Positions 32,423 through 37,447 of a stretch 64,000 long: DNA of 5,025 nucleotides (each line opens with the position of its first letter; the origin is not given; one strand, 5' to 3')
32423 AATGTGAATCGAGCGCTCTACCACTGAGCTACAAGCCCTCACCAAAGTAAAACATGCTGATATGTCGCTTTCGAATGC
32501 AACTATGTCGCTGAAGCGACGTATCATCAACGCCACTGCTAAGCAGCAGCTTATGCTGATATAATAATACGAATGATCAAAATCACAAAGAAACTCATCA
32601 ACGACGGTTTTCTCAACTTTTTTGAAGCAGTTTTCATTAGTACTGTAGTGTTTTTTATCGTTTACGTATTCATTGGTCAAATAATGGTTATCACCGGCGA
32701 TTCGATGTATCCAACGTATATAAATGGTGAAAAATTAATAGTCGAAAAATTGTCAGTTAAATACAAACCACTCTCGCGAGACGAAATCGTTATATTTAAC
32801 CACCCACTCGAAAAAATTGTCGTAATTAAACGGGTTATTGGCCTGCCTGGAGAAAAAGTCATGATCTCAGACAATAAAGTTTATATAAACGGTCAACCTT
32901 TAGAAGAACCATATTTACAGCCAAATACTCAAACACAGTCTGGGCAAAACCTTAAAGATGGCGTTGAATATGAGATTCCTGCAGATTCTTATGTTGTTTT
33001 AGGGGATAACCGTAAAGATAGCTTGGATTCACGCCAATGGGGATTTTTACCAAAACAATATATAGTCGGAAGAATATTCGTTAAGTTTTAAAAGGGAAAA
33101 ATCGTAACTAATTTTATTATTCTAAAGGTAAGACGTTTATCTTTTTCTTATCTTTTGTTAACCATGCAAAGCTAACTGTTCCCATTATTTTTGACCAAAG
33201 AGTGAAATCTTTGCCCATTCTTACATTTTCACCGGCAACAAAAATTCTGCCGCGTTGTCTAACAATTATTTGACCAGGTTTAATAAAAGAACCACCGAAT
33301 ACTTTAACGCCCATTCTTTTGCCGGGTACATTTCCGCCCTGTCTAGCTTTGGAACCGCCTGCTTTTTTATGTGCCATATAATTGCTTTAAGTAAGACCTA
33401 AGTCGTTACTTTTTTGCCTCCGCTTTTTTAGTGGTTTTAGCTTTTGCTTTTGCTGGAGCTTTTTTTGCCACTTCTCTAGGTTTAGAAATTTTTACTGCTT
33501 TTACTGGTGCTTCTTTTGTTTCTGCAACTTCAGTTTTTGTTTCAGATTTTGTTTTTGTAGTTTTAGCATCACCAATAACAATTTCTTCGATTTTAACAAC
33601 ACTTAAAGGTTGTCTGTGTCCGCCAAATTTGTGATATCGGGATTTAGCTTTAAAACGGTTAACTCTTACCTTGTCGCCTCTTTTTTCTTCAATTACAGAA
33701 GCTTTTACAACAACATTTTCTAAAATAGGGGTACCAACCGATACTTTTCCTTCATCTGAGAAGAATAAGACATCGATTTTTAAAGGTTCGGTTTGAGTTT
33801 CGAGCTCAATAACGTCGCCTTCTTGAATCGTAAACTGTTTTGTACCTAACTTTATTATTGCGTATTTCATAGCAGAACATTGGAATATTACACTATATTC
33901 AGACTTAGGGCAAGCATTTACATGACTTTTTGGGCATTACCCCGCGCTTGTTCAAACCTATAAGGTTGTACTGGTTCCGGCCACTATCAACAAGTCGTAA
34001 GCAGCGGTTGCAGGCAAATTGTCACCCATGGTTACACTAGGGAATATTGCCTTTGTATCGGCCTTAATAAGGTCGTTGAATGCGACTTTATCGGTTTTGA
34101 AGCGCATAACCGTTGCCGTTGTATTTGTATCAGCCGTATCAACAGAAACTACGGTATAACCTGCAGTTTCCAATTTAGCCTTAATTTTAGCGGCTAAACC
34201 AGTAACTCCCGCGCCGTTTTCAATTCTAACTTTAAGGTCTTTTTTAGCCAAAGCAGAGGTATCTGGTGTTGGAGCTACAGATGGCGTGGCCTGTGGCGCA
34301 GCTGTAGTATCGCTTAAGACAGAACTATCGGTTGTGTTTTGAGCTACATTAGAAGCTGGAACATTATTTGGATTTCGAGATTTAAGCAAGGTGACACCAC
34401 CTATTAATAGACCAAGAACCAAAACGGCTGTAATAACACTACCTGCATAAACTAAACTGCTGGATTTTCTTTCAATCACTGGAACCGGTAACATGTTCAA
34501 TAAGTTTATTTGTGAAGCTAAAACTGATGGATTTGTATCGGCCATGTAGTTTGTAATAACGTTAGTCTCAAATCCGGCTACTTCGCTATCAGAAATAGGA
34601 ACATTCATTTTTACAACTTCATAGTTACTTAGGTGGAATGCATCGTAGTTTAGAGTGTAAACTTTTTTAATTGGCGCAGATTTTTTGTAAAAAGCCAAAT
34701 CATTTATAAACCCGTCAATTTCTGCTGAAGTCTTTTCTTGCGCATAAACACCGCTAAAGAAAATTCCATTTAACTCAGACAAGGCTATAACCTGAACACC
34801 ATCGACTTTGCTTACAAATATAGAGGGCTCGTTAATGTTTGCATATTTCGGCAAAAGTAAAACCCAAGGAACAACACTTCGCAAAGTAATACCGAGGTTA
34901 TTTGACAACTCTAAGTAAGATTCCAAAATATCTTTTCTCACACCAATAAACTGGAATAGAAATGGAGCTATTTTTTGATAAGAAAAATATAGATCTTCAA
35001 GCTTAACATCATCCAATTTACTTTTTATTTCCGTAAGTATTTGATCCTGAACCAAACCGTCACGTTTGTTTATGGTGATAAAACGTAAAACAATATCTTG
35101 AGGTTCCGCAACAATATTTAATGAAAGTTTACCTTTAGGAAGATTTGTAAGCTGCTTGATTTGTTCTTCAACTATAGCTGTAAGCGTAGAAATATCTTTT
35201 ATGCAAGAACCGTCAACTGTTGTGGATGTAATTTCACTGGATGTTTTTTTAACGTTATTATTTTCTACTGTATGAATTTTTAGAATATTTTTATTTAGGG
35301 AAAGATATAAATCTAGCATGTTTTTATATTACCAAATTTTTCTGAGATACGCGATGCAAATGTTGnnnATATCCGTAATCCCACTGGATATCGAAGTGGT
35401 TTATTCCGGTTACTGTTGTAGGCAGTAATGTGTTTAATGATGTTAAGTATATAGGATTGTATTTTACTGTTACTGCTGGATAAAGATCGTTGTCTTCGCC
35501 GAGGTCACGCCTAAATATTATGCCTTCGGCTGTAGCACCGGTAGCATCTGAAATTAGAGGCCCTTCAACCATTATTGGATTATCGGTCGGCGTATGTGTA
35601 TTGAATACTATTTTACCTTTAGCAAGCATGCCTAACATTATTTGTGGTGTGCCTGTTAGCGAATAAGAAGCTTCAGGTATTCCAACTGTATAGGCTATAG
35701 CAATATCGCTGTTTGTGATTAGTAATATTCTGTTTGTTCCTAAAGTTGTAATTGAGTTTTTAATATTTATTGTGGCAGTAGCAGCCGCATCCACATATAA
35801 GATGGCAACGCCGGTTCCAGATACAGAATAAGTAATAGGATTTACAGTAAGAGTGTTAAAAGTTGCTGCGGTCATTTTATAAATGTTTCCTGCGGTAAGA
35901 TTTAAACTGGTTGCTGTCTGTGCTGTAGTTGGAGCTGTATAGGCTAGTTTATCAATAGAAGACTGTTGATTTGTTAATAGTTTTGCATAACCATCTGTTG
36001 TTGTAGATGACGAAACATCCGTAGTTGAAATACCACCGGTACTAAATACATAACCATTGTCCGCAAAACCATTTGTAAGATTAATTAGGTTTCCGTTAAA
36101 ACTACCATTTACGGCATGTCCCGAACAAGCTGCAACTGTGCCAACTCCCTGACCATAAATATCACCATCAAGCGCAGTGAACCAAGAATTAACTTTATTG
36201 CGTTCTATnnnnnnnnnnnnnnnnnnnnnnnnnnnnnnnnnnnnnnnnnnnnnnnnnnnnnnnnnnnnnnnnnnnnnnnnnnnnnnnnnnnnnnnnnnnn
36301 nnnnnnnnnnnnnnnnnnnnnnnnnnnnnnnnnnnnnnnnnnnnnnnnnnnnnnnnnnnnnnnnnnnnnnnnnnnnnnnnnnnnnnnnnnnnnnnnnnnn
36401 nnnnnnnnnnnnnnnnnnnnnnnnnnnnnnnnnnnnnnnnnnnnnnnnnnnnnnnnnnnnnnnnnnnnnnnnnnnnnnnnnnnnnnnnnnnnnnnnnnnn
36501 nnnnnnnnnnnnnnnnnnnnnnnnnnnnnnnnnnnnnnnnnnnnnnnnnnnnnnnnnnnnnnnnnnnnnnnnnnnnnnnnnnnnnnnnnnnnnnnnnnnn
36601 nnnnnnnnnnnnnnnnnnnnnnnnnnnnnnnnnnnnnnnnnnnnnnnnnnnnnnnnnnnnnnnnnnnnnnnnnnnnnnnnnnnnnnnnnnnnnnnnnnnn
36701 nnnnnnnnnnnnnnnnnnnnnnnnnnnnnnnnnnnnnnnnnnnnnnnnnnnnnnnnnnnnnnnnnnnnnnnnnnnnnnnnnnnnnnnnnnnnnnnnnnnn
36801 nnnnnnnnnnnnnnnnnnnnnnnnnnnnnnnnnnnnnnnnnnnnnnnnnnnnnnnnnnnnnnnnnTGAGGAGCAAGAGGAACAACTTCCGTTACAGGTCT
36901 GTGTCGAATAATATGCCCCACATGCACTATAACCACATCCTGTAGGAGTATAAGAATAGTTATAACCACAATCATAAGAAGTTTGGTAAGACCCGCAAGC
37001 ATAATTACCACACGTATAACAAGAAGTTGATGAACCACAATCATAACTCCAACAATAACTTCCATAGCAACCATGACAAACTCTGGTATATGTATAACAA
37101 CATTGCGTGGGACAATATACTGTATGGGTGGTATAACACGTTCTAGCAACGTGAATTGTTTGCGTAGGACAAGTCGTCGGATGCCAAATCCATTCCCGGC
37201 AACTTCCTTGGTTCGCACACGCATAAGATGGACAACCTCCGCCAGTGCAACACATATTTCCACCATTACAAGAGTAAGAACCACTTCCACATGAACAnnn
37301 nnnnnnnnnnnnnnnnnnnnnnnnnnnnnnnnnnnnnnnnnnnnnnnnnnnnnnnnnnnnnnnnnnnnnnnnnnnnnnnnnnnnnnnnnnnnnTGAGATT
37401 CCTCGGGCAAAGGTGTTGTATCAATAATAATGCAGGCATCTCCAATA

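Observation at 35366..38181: Two-gene operon encoding an extraordinarily Cys/Tyr/Gly/Thr-rich secreted protein and a membrane-anchored partner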

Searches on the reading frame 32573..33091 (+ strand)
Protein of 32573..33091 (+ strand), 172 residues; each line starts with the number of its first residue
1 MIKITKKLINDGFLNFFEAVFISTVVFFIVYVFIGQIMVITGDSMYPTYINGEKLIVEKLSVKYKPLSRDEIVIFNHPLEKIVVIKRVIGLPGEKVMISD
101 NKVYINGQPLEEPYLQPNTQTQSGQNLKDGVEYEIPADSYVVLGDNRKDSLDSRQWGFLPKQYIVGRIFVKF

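Call 57: search_protein_families(library=pfam, proteins=[window:32573-33091:+], max_evalue=0.001)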
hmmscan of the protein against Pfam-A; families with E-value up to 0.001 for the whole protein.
window:32573-33091:+ (172 aa): 2 families
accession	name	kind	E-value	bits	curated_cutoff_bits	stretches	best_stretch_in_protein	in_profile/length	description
PF10502.14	Peptidase_S26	-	7.2e-45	153.4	22.9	1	15-170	3-165/168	Signal peptidase, peptidase S26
PF00717.28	Peptidase_S24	-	1.2e-05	25.4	23.3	1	38-104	38-98/116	Peptidase S24-like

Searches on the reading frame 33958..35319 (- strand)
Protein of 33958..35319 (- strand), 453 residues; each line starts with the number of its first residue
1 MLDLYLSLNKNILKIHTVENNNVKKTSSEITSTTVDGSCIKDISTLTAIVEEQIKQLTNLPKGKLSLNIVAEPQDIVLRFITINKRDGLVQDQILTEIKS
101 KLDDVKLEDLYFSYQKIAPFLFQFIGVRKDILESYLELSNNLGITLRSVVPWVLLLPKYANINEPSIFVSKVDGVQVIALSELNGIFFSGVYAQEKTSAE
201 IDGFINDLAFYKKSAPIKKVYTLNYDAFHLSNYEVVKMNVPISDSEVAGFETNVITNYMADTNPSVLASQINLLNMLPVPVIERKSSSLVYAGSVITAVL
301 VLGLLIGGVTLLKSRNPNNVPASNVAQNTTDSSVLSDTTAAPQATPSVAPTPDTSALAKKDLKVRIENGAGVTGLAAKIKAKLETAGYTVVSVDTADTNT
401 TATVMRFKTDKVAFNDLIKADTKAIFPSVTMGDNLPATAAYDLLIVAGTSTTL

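Call 4: search_protein_families(library=pfam, proteins=[window:33958-35319:-], max_evalue=1)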
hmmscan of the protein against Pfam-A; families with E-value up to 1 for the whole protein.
window:33958-35319:- (453 aa): 5 families
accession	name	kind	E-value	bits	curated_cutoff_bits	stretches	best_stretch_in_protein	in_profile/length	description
PF13399.11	LytR_C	-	1.5e-08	35.9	22.2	1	361-409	1-49/86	LytR cell envelope-related transcriptional attenuator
PF05134.19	T2SSL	-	0.066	13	25.5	1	122-158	104-140/231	Type II secretion system (T2SS), protein L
PF03698.18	UPF0180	-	0.14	12.8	25.4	1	378-405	11-40/77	Uncharacterised protein family (UPF0180)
PF05222.21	AlaDh_PNT_N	-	0.2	12.3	30.4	1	348-416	13-80/136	Alanine dehydrogenase/PNT, N-terminal domain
PF20940.2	SSV1_D-63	-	0.22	11.9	27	1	98-125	32-59/60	Sulfolobus spindle-shape virus 1, protein D-63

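Call 64: search_protein_families(library=ncbifam, proteins=[window:33958-35319:-], max_evalue=1)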
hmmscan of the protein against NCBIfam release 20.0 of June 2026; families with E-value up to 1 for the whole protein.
window:33958-35319:- (453 aa): 3 families
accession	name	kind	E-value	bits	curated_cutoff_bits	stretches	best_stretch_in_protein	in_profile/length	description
NF005478.0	PRK07079.1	subfamily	0.01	14.8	330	1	349-418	316-385/469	hypothetical protein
NF035953.1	integrity_Cei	equivalog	0.034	13.9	150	1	296-393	19-112/212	envelope integrity protein Cei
NF033761.1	gliding_GltJ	equivalog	0.071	12.2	450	1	289-395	371-469/671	adventurous gliding motility protein GltJ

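Call 66: search_solved_structures(query=window:33958-35319:-, max_evalue=10, show_alignments=0)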
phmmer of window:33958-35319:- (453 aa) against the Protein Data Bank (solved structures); distinct sequences matched with E-value up to 10: 2.
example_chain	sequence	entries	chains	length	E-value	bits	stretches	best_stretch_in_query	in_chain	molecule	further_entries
2m5y_A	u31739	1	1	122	0.023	17.3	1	332-404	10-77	Putative tuberculin related peptide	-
8tek_D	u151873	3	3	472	0.091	15.3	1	11-209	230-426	Growth-arrest-specific microtubule-binding protein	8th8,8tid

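Call 67: search_protein_families(library=phrogs, proteins=[window:33958-35319:-], max_evalue=0.01)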
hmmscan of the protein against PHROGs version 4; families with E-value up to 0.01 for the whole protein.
window:33958-35319:- (453 aa): 0 families

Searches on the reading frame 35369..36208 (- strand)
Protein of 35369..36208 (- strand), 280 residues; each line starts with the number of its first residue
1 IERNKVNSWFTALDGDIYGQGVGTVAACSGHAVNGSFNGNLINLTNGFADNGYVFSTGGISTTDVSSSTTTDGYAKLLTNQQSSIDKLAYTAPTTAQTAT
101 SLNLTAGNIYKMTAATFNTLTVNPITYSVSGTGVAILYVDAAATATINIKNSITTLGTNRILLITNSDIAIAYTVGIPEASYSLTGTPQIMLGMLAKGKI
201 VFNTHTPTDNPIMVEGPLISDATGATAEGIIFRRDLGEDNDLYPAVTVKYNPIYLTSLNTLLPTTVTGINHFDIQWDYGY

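Call 46: search_solved_structures(query=A2, max_evalue=10, show_alignments=0)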
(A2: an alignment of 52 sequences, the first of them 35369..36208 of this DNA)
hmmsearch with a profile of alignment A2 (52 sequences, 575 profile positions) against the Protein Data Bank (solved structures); distinct sequences matched with E-value up to 10: 2.
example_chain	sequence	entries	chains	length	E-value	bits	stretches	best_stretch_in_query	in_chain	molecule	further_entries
9kvu_A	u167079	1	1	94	0.00063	21.9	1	87-165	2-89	bacterial immunoglobulin domain B1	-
7jil_D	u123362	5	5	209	0.66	11.9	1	332-423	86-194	50S ribosomal protein L4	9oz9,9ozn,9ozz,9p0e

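Call 50: predict_structure(alignment_id=A2)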
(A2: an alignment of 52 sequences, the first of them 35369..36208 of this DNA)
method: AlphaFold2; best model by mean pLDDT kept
length: 280 residues; sequences in the alignment: 52
mean_pLDDT: 87.8   pTM: 0.87
mean pLDDT of the five models: 87.8, 87.6, 86.6, 86.4, 83.8
residues with pLDDT >= 90: 178; 70-90: 59; 50-70: 39; < 50: 4
segments of 3 or more residues with pLDDT < 50: none
pLDDT, mean of each block of 10 residues (from residue 1): 79 91 67 89 80 86 68 82 79 97 97 98 98 97 95 97 97 97 97 97 95 97 82 95 96 91 64 50
secondary structure, 60 per line:
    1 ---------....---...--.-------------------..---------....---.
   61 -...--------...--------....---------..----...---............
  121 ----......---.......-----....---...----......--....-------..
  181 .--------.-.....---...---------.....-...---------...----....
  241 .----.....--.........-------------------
elements in order: E10-13 E17-19 E53-56 E73-75 H84-87 E103-105 E109-113 H114-120 E125-130 E134-140 E146-149 E153-155 E160-165 E168-171 E192-196 E200-202 E212-216 E218-220 E230-232 H237-241 E246-250 H253-261

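Call 52: fold_search(model_id=the predicted structure, library=pdb)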
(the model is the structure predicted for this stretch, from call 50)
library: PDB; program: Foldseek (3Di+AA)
matches with E <= 10: 36; with E <= 0.001: 0
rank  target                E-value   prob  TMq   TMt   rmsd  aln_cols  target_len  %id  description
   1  8x1l                  9.6e-02  0.60  0.32  0.39   9.6       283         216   13  Crystal structure of S96C/L132C mutant of FfIBP (released 2024-11-13)
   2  7ehk                  1.4e-01  0.54  0.32  0.39  10.0       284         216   12  Crystal structure of C107S mutant of FfIBP (released 2022-03-02)
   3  9lhn_B                2.4e-01  0.54  0.37  0.44   7.7       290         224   13  Crystal structure of Ice binding protein from Candidatus Cryosericum odellii SMC5 (released 2025-09-03)
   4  9lhn_A                2.6e-01  0.51  0.37  0.44   7.9       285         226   13  Crystal structure of Ice binding protein from Candidatus Cryosericum odellii SMC5 (released 2025-09-03)
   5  6a8k                  3.1e-01  0.10  0.21  0.23  11.8       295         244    9  Crystal structure of Ice-binding Protein from a Sea-Ice Microalga (released 2018-11-07)
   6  4nu3_B                3.4e-01  0.35  0.33  0.39   7.9       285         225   10  Crystal structure of mFfIBP, a capping head region swapped mutant of ice-binding protein (released 2014-04-16)
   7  6eio                  3.8e-01  0.30  0.30  0.36   9.9       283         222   11  Crystal structure of an ice binding protein from an Antarctic Biological Consortium (released 2018-03-28)
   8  3wp9                  4.0e-01  0.21  0.27  0.33  10.4       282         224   12  Crystal structure of antifreeze protein from an Antarctic sea ice bacterium Colwellia sp. (released 2014-07-02)
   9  9li0_A                5.8e-01  0.35  0.37  0.45   7.8       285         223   14  Crystal structure of engineered ice-binding protein (M74I and A97V) from Candidatus Cryosericum odellii strain SMC5_16 (released 2025-09-03)
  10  8x1o                  6.1e-01  0.23  0.32  0.39   9.7       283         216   11  Crystal structure of M249C/N270C mutant of FfIBP (released 2024-11-13)
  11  7bwy_A                6.1e-01  0.11  0.25  0.31  10.4       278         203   10  Crystal structure of ice-binding protein from an Antarctic ascomycete, Antarctomyces psychrotrophicus. (released 2020-05-27)
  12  4nu3_A                2.3e+00  0.08  0.29  0.34  10.4       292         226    8  Crystal structure of mFfIBP, a capping head region swapped mutant of ice-binding protein (released 2014-04-16)
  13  5uyt_A                2.6e+00  0.06  0.24  0.18  10.7       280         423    8  Crystal structure of ice binding protein from an Antarctic bacterium Flavobacteriaceae (released 2017-10-25)
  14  3eoo_C                3.0e+00  0.01  0.11  0.11  17.6       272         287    7  2.9A crystal structure of methyl-isocitrate lyase from Burkholderia pseudomallei (released 2008-10-21)
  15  7dc5_A                3.7e+00  0.09  0.33  0.40   9.2       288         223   10  Crystal structure of fungal antifreeze protein with intermediate activity (released 2021-10-27)
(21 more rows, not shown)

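Call 80: fold_search(model_id=the predicted structure, library=viral)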
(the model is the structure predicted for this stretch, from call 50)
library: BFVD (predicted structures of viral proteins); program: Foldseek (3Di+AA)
matches with E <= 10: 30; with E <= 0.001: 0
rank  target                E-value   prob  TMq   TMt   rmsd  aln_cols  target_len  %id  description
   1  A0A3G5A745            4.7e-02  0.14  0.17  0.18  13.4       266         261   13  DUF3494 domain-containing protein [Hyperionvirus sp.]
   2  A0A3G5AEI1            6.3e-01  0.11  0.28  0.15  15.3       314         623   10  DUF3494 domain-containing protein [Hyperionvirus sp.]
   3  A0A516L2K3            1.0e+00  0.02  0.13  0.07  19.6       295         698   12  (no name in the UniProt tables at hand)
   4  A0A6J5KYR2            1.4e+00  0.01  0.09  0.10  24.2       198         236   10  Uncharacterized protein [uncultured Caudovirales phage]
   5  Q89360                2.5e+00  0.01  0.17  0.05  24.5       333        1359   14  Chlorovirus glycoprotein repeat domain-containing protein [Paramecium bursaria Chlorella virus 1]
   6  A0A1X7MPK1            2.8e+00  0.01  0.10  0.05  20.2       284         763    7  Fiber [Bottlenose dolphin adenovirus 1]
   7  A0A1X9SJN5            3.3e+00  0.06  0.20  0.12   7.8       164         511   11  Uncharacterized protein [Sulfolobus islandicus rod-shaped virus 8]
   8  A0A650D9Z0            3.3e+00  0.01  0.11  0.10  20.9       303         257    8  (no name in the UniProt tables at hand)
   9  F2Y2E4                3.6e+00  0.01  0.17  0.09  25.3       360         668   10  (no name in the UniProt tables at hand)
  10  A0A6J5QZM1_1          4.2e+00  0.01  0.13  0.05  20.7       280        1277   12  PKD/Chitinase domain containing protein [uncultured Caudovirales phage]
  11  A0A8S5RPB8            4.5e+00  0.04  0.16  0.22  11.6       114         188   15  Uncharacterized protein [virus sp. ctoYX9]
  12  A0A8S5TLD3            4.5e+00  0.01  0.11  0.06  13.5       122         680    8  Uncharacterized protein [Siphoviridae sp. ctTIi48]
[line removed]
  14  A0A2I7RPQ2            5.5e+00  0.01  0.09  0.11  12.4       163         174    2  (no name in the UniProt tables at hand)
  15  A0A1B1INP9            5.8e+00  0.01  0.16  0.18  22.7       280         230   12  (no name in the UniProt tables at hand)
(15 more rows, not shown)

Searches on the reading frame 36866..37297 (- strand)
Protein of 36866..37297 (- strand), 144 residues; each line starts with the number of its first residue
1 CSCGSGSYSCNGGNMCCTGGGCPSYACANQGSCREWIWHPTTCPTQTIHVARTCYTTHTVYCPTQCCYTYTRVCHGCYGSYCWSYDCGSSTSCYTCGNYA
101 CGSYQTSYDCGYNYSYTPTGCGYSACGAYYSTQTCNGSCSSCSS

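Call 78: search_protein_families(library=pfam, proteins=[window:36866-37297:-], max_evalue=10)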
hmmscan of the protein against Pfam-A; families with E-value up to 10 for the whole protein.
seq(144 aa): 0 families
